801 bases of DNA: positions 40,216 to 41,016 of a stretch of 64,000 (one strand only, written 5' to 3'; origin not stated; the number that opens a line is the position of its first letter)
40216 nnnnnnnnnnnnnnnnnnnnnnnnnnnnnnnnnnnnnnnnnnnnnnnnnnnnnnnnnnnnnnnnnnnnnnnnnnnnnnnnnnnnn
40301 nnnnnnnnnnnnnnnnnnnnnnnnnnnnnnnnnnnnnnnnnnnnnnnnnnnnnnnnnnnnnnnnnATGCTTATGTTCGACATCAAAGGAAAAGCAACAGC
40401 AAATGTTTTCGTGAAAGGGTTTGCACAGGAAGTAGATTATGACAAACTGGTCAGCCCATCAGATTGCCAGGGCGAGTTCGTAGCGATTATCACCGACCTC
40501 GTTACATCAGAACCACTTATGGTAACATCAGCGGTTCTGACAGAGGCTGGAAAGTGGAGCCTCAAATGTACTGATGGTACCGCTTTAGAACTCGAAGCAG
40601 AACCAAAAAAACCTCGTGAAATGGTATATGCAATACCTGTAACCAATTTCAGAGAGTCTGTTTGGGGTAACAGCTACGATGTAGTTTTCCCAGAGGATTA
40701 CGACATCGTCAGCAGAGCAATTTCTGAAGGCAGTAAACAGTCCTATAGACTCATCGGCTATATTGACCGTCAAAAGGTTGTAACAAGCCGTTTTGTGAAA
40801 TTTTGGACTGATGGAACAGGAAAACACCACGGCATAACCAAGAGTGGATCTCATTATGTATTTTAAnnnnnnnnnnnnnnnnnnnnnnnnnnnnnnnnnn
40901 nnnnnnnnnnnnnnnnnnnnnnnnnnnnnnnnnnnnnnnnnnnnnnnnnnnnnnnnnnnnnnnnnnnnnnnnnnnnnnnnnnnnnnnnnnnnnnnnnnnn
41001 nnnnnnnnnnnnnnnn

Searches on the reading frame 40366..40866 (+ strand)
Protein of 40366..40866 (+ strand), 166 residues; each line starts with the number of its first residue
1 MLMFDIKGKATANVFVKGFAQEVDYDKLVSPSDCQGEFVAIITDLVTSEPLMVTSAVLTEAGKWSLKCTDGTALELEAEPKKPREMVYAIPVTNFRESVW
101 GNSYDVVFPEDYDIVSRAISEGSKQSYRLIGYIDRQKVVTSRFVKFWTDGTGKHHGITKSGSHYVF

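Call 3: search_protein_families(library=pfam, proteins=[window:40366-40866:+], max_evalue=1)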
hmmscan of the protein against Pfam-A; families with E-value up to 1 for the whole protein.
window:40366-40866:+ (166 aa): 0 families

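Call 4: search_protein_families(library=padloc, proteins=[window:40366-40866:+], max_evalue=1)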
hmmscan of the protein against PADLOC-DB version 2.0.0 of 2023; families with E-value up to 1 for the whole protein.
window:40366-40866:+ (166 aa): 0 families

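Call 5: search_protein_families(library=phrogs, proteins=[window:40366-40866:+], max_evalue=1)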
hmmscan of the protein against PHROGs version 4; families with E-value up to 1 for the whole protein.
window:40366-40866:+ (166 aa): 1 family
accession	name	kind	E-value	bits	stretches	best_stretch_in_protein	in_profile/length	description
phrog_35238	-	unknown function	0.076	14.1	1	14-52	50-87/108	-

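Call 6: search_protein_families(library=ncbifam, proteins=[window:40366-40866:+], max_evalue=1)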
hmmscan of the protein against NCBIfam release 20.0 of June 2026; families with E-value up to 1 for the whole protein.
window:40366-40866:+ (166 aa): 0 families
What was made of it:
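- Checked: No family hit in Pfam, PADLOC, PHROGs or NCBIfam (calls 3-6).
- Tried and rejected: Pfam, PADLOC, PHROGs and NCBIfam on both ORFs gave nothing significant (calls 3-6).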

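Call 16: find_homologous_proteins(query=window:40366-40866:+, max_evalue=0.01)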
Query window:40366-40866:+ (166 aa): 6 proteins with E <= 0.01 among 18 candidates.
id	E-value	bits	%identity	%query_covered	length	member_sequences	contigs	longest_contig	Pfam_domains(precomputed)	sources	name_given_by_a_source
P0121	2.7e-102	357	98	100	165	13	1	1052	-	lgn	-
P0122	1.0e-53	199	59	99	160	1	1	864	-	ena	-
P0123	1.1e-52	196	59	100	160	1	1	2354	-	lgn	-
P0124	1.5e-50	189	57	97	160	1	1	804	-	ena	-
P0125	1.8e-47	179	52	99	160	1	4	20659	-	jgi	-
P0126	1.8e-44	169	48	98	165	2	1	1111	-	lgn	-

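Call 18: find_encoding_contigs(protein=P0125, flank=6000, max_places=3)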
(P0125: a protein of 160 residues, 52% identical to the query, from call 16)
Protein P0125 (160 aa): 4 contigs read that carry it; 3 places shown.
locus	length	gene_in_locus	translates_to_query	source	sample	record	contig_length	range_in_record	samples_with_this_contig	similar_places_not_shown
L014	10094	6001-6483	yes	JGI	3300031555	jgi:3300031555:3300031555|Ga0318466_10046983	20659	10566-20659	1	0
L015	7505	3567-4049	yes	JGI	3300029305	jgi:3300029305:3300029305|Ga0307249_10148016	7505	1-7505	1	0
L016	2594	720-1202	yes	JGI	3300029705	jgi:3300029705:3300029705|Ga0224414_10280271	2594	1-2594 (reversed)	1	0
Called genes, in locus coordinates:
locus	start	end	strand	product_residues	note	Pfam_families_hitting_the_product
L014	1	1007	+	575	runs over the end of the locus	PF00404:Dockerin_1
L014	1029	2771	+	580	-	PF12733:Cadherin-like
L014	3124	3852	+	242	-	-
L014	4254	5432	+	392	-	-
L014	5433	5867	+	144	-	-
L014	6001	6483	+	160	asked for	-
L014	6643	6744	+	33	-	-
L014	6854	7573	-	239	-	-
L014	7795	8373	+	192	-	PF01558:POR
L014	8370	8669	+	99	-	PF00037:Fer4 (weak), PF12837:Fer4_6 (weak), PF13237:Fer4_10 (weak), PF14697:Fer4_21, PF12838:Fer4_7, PF13187:Fer4_9 (weak), PF00037:Fer4, PF12837:Fer4_6 (weak), +5 more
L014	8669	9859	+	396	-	PF01855:POR_N, PF17147:PFOR_II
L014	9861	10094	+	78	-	?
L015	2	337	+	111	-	?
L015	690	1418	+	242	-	-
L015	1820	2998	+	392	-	-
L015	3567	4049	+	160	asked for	-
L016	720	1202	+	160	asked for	-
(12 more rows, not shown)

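Call 19: find_encoding_contigs(protein=P0123, flank=3000, max_places=2)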
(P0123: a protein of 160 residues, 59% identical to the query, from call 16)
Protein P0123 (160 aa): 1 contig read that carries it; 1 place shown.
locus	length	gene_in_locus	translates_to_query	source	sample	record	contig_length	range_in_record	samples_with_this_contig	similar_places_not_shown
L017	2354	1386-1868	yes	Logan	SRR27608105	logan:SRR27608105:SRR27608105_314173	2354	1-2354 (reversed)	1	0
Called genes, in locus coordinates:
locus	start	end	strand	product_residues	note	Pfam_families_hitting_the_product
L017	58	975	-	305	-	PF00892:EamA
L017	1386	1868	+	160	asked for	-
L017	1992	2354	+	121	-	?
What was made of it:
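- On Two-gene toxin/immunity or Abi pair (ORF1+ORF2): ORF1-like genes stand alone in L014-L017 (calls 18, 19).
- Independence from ORF1: calls 16, 18, 19.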

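Call 74: search_protein_families(library=pfam, proteins=[L014:4254-5432:+, L014:5433-5867:+, L014:6854-7573:-], max_evalue=0.01)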
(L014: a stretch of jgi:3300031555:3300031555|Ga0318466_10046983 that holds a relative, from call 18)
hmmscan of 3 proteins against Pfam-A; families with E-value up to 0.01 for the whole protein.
L014:4254-5432:+ (392 aa): 0 families

L014:5433-5867:+ (144 aa): 0 families

L014:6854-7573:- (239 aa): 0 families

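Call 96: predict_structure(alignment_id=A6)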
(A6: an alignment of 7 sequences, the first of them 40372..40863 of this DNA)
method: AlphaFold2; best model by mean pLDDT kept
length: 164 residues; sequences in the alignment: 7
mean_pLDDT: 86.1   pTM: 0.66
mean pLDDT of the five models: 86.1, 85.9, 83.4, 83.3, 70.2
residues with pLDDT >= 90: 77; 70-90: 72; 50-70: 11; < 50: 4
segments of 3 or more residues with pLDDT < 50: 6-8
pLDDT, mean of each block of 10 residues (from residue 1): 53 86 75 89 82 93 92 88 91 90 94 89 90 86 91 86 92
secondary structure, 60 per line:
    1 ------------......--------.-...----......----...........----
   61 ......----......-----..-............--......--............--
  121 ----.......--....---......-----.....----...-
elements in order: E13-18 E36-41 E46-56 E61-66 E71-76 E85-96 E99-104 H107-118 E125-131 E134-137 E141-146 E152-156 E161-163

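Call 98: fold_search(model_id=the predicted structure, library=pdb)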
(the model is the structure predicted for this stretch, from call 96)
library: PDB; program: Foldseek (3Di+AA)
matches with E <= 10: 521; with E <= 0.001: 0
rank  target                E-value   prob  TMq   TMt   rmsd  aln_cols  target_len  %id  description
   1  8z5u_D                1.7e-01  0.15  0.18  0.12  13.7       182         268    9  Cryo-EM structure of the rod-export apparatus with partial hook within the polar flagellar motor (released 2025-10-22)
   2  6my0_A                1.8e-01  0.20  0.16  0.19  11.4       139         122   12  Structure of 53BP1 Tandem Tudor domains with E1549P and D1550N mutations (released 2019-11-27)
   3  6tjf_A                1.8e-01  0.20  0.18  0.13  16.1       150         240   13  Crystal structure of the computationally designed Cake6 protein (released 2020-05-06)
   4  2lvm_MODEL_1_A        1.9e-01  0.23  0.18  0.22   9.6       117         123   15  Solution structure of human 53BP1 tandem Tudor domains in complex with a histone H4K20me2 peptide (released 2012-12-12)
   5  6tjd_A                3.0e-01  0.13  0.17  0.18  13.8       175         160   11  Crystal structure of the computationally designed Cake4 protein (released 2020-05-06)
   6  6tje_A                3.0e-01  0.13  0.17  0.16  15.7       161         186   12  Crystal structure of the computationally designed Cake5 protein (released 2020-05-06)
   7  6my0_B                3.2e-01  0.14  0.16  0.19  11.3       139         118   12  Structure of 53BP1 Tandem Tudor domains with E1549P and D1550N mutations (released 2019-11-27)
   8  6co2_D                3.3e-01  0.10  0.14  0.17  11.4       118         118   17  Structure of an engineered protein (NUDT16TI) in complex with 53BP1 Tudor domains (released 2018-06-06)
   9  6vip_B                3.5e-01  0.13  0.17  0.20  11.8       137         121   16  TUDOR DOMAIN OF TUMOR SUPPRESSOR P53BP1 WITH MFP-6008 (released 2020-02-12)
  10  3hxj_B                3.7e-01  0.05  0.14  0.09  19.6       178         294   11  Crystal Structure of Pyrrolo-quinoline quinone (PQQ_DH) from Methanococcus maripaludis, Northeast Structural Genomics  (released 2009-08-25)
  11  8swj_C                3.9e-01  0.10  0.14  0.16  11.6       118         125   16  Co-crystal structure of 53BP1 tandem Tudor domains in complex with UNC8531 (released 2023-08-02)
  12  8swj_B                3.9e-01  0.09  0.14  0.16  12.1       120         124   16  Co-crystal structure of 53BP1 tandem Tudor domains in complex with UNC8531 (released 2023-08-02)
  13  6tjc_A                4.1e-01  0.15  0.17  0.23  13.3       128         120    8  Crystal structure of the computationally designed Cake3 protein (released 2020-05-06)
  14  6g6q_A                4.1e-01  0.08  0.15  0.16  15.8       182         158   10  Crystal structure of the computationally designed Ika4 protein (released 2018-11-28)
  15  8u4u_F                4.3e-01  0.12  0.16  0.20  11.3       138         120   14  Crystal structure of 53BP1 tandem Tudor domain homodimer engineered with two disulfide bridges (released 2023-09-20)
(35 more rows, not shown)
